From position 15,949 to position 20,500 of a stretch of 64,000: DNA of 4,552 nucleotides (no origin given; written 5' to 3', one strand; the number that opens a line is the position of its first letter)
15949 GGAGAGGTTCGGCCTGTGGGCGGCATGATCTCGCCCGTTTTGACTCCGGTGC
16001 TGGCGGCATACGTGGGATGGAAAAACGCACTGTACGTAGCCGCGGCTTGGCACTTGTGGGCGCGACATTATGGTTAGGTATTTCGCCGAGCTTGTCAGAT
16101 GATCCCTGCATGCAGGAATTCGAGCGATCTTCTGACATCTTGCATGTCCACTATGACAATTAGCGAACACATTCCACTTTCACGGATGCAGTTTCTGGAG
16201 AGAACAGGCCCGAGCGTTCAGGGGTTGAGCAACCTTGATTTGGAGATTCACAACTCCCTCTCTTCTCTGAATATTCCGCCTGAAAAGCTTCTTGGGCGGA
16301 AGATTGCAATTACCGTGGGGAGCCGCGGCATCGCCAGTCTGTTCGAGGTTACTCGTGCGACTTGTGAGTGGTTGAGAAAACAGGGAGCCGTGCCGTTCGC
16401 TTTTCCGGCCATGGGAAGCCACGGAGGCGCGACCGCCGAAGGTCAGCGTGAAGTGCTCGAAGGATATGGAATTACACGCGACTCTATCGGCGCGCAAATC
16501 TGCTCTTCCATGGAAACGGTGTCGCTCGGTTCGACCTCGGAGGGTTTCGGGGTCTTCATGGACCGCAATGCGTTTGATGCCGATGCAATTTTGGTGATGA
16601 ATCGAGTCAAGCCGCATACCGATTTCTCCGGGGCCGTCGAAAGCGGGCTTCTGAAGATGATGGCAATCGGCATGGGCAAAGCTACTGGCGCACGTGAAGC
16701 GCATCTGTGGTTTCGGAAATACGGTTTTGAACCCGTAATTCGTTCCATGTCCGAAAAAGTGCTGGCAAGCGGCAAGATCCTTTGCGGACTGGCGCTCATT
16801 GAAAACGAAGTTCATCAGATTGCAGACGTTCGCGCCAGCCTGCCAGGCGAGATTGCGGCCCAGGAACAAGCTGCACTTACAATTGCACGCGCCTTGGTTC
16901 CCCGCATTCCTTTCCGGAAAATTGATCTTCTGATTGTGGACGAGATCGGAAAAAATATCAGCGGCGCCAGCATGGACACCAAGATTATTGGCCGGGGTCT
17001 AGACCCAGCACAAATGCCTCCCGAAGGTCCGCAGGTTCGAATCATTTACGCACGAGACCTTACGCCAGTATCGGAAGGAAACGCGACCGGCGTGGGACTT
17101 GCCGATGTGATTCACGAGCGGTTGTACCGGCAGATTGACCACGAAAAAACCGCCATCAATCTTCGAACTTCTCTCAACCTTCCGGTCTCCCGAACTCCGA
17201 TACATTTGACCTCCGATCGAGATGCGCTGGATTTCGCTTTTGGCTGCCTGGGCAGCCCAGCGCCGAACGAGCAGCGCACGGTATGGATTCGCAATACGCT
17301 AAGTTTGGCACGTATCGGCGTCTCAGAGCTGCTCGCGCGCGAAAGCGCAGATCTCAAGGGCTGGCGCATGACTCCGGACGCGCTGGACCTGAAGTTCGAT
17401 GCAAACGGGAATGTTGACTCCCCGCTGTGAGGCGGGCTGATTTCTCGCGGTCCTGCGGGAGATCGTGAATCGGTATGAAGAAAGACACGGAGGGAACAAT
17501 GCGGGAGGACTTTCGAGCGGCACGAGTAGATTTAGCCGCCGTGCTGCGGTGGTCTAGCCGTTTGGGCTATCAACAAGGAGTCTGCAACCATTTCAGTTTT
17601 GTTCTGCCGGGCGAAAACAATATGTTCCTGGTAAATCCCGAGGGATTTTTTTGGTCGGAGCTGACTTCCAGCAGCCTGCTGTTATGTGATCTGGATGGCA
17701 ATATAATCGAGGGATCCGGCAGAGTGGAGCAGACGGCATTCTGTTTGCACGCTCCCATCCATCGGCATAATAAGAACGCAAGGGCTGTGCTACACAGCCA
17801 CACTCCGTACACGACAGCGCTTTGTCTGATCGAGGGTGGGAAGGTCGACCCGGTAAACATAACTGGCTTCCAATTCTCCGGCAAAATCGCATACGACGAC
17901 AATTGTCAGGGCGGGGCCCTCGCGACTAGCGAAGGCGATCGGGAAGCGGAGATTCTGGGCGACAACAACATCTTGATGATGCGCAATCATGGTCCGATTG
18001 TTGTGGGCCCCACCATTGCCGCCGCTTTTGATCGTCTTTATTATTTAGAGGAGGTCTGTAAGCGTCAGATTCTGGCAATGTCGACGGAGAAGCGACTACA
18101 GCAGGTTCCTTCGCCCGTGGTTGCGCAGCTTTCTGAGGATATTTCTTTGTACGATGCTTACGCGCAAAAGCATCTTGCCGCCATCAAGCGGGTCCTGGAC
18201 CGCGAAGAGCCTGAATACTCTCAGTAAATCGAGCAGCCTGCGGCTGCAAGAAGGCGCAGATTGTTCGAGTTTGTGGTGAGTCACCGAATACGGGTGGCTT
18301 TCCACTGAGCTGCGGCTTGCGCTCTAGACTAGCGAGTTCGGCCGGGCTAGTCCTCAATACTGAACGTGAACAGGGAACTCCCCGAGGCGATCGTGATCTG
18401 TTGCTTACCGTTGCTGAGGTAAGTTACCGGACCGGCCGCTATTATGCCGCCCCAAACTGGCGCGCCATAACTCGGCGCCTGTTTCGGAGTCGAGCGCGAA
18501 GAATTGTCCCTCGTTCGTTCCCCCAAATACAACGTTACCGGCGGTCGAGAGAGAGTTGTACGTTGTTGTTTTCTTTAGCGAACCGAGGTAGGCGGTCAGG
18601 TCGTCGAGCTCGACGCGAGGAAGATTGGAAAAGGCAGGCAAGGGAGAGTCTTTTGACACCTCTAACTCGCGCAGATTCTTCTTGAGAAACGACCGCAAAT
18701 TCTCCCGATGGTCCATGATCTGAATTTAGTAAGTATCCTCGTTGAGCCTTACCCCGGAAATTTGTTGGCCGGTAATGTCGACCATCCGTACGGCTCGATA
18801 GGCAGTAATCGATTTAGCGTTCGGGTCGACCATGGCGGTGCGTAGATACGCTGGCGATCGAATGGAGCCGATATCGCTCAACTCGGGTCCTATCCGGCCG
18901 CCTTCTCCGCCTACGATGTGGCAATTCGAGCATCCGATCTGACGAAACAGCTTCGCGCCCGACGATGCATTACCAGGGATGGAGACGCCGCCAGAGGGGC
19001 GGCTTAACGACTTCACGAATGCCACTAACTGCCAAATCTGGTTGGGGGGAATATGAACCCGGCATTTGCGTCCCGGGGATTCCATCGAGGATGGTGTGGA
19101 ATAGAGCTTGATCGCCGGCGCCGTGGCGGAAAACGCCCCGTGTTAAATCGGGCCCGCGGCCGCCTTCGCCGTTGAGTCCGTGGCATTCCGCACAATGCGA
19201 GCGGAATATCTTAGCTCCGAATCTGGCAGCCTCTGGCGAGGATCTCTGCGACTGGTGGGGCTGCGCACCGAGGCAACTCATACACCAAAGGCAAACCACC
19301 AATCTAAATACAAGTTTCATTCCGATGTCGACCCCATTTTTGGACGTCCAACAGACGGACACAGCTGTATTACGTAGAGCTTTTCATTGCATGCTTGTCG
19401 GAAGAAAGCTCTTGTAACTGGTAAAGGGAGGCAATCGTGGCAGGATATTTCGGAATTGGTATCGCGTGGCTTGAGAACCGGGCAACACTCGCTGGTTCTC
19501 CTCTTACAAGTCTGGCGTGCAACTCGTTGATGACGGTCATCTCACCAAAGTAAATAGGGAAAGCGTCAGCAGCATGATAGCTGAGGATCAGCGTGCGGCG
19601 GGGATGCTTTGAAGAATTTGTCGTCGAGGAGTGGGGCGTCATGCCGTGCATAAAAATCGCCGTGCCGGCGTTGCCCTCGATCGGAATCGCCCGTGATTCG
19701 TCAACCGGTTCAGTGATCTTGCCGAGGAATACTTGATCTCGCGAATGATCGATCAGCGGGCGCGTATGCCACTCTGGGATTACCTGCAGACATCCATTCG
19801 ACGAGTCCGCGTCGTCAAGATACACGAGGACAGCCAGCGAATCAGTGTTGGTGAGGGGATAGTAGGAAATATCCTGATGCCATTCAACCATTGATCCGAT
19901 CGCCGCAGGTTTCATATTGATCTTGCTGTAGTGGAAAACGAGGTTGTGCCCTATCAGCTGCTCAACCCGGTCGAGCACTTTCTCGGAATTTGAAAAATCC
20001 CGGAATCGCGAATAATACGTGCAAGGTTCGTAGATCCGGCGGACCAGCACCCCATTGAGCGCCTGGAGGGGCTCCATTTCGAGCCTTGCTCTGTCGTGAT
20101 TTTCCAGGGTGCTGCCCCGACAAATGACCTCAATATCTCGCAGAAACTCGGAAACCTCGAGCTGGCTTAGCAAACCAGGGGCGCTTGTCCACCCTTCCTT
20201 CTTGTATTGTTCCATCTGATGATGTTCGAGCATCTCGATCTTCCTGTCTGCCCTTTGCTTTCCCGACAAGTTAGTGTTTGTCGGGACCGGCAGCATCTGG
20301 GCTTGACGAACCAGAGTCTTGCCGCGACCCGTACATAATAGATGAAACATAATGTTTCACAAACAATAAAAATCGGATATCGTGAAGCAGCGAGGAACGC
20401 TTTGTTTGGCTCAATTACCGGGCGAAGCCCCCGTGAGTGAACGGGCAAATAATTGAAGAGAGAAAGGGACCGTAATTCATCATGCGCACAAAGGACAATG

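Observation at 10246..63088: Recurrent GAAAC/GTTTC half-site element in at least seven intergenic regions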

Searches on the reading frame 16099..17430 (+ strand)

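Call 11: search_protein_families(library=pfam, max_evalue=0.00001, proteins=[window:16099-17430:+])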
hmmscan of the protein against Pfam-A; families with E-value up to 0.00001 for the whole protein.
window:16099-17430:+ (443 aa): 0 families

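Call 57: search_protein_families(library=ncbifam, max_evalue=0.00001, proteins=[window:16099-17430:+])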
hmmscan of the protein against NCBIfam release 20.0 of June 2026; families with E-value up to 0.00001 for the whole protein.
window:16099-17430:+ (443 aa): 1 family
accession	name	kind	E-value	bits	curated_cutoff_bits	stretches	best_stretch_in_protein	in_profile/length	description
NF052515.1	NPN_iso_grp_22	equivalog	5.2e-133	443.8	400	1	43-416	17-389/392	nickel pincer cofactor-dependent isomerase, group 22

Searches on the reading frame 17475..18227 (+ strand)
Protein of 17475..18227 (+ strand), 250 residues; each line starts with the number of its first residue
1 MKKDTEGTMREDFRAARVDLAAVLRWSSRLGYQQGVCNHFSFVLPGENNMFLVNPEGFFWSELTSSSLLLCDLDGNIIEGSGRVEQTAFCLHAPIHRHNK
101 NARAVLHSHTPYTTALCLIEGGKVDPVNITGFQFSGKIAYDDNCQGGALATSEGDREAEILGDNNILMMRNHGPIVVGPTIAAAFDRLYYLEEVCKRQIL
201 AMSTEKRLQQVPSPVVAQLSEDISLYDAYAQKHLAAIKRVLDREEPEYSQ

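Call 11: search_protein_families(library=pfam, max_evalue=0.00001, proteins=[window:17475-18227:+])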
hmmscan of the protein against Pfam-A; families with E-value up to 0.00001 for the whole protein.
window:17475-18227:+ (250 aa): 1 family
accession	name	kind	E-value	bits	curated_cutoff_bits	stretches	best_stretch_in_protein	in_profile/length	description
PF00596.27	Aldolase_II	-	3.3e-39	135.1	22.2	1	19-198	2-182/183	Class II Aldolase and Adducin N-terminal domain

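Call 57: search_protein_families(library=ncbifam, max_evalue=0.00001, proteins=[window:17475-18227:+])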
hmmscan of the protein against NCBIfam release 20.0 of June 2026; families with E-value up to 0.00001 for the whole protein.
window:17475-18227:+ (250 aa): 20 families
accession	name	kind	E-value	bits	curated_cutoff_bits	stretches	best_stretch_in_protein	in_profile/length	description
NF005068.0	PRK06486.1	equivalog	1.2e-79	267.3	269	1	10-249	21-261/262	aldolase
NF005689.0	PRK07490.1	equivalog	1e-60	205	260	1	9-249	7-247/248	hypothetical protein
NF005451.0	PRK07044.1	subfamily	4e-55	186.6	207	1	5-249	11-255/256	aldolase II superfamily protein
NF004855.0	PRK06208.1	subfamily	7.6e-39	133.6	255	1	8-245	35-269/274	class II aldolase/adducin family protein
NF005186.0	PRK06661.1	equivalog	8.3e-27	94.4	339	1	18-241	8-231/235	hypothetical protein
NF005123.0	PRK06557.1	subfamily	4.1e-19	69.1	251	1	47-219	42-212/223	L-ribulose-5-phosphate 4-epimerase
NF005484.0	PRK07090.1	equivalog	1.6e-16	60.4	261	1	8-215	23-226/260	aldolase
NF040649.1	FucA_Meth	equivalog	1.4e-13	51.2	250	1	48-201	31-176/179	L-fuculose phosphate aldolase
NF043034.1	OxoTetrPhDc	equivalog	1.8e-12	47.5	250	1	28-207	17-194/205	3-oxo-tetronate 4-phosphate decarboxylase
NF006413.0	PRK08660.1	equivalog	2.1e-11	44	203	1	90-203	71-179/184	aldolase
NF053831.1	RU1PAldHalo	equivalog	8e-11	41.8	300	1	48-204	32-185/208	ribulose-1-phosphate aldolase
NF006208.0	PRK08333.1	equivalog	4.9e-10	39.4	267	1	27-199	12-181/189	aldolase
NF009625.0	PRK13145.1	equivalog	1.1e-09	38.1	369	1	47-216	38-217/235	L-ribulose-5-phosphate 4-epimerase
NF005302.0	PRK06833.1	equivalog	2.4e-09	37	264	1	45-194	34-179/214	L-fuculose-phosphate aldolase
TIGR03328.1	salvage_mtnB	equivalog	4.7e-09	36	137.05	1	21-120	2-99/194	methylthioribulose 1-phosphate dehydratase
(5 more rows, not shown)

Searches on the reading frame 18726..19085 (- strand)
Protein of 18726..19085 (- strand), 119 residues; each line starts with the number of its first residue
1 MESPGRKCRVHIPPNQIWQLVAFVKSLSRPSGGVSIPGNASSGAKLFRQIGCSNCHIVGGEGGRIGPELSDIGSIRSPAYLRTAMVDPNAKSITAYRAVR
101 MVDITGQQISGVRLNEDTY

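Call 11: search_protein_families(library=pfam, max_evalue=0.00001, proteins=[window:18726-19085:-])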
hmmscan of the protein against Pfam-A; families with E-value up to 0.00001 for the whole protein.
window:18726-19085:- (119 aa): 1 family
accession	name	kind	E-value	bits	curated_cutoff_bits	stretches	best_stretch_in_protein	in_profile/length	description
PF00034.26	Cytochrom_C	-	4.8e-08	34.6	21.3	0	42-95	3-56/90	Cytochrome c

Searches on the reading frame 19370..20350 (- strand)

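Call 8: search_protein_families(library=pfam, proteins=[window:19370-20350:-])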
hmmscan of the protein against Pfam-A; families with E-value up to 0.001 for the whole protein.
window:19370-20350:- (326 aa): 1 family
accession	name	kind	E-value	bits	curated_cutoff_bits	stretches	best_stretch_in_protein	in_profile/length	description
PF05721.19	PhyH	-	4.9e-27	96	22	1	49-252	1-212/213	Phytanoyl-CoA dioxygenase (PhyH)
